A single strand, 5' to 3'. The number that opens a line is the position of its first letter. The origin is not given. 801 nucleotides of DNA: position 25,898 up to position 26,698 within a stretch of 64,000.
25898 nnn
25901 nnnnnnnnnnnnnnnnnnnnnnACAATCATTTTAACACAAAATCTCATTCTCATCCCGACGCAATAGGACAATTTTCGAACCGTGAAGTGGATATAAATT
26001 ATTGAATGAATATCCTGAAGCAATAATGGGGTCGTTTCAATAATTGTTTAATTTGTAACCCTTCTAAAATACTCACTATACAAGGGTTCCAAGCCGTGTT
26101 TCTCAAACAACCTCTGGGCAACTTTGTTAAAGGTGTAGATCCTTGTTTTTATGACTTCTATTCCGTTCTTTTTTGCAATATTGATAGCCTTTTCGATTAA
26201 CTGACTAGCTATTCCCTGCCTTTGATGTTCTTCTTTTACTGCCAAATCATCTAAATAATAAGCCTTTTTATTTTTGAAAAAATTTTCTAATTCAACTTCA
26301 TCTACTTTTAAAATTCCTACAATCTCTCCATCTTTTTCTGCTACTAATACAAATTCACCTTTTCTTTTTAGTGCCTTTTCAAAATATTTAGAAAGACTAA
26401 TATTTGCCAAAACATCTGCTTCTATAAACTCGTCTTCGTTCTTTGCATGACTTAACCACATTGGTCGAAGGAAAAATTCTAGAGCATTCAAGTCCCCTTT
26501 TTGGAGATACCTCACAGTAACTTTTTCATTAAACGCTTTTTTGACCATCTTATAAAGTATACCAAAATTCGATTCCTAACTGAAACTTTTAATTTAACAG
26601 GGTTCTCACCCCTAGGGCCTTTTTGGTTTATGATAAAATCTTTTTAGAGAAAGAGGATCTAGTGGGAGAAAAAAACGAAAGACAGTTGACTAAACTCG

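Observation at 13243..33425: Unassigned three-member family of ~560-575-aa polytopic membrane proteins with a conserved N-terminal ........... ... GQxPxRW ... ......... motif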

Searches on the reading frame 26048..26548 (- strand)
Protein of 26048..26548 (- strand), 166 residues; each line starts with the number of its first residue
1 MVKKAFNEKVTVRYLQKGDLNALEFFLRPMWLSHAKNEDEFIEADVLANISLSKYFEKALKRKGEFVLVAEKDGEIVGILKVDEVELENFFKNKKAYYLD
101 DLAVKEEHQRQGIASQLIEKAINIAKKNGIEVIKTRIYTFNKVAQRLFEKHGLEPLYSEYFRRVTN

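Call 18: search_protein_families(library=pfam, proteins=[window:26048-26548:-], max_evalue=0.001)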
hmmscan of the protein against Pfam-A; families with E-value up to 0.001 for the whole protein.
window:26048-26548:- (166 aa): 9 families
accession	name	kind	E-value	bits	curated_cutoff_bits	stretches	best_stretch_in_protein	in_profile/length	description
PF00583.31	Acetyltransf_1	-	3.4e-18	66.4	20.7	1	52-152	20-115/116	Acetyltransferase (GNAT) family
PF13508.13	Acetyltransf_7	-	2.6e-15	57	27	1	65-152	3-81/84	Acetyltransferase (GNAT) domain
PF13673.13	Acetyltransf_10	-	8e-11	42.5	23.6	1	54-159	20-113/128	Acetyltransferase (GNAT) domain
PF13527.13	Acetyltransf_9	-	7.6e-09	36.1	25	1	51-132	29-108/127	Acetyltransferase (GNAT) domain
PF13420.13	Acetyltransf_4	-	2.1e-08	34.8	24.3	1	45-153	30-134/155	Acetyltransferase (GNAT) domain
PF14542.12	Acetyltransf_CG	-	3.5e-06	27.5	30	1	92-135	20-63/80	GCN5-related N-acetyl-transferase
PF08445.16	FR47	-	4.8e-05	23.7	22.1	1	77-157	2-81/86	FR47-like protein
PF13302.13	Acetyltransf_3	-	5.4e-05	24.3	25.4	1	10-153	2-137/138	Acetyltransferase (GNAT) domain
PF03289.18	Pox_I1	-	0.00076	19.1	25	0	43-108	201-266/307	Poxvirus protein I1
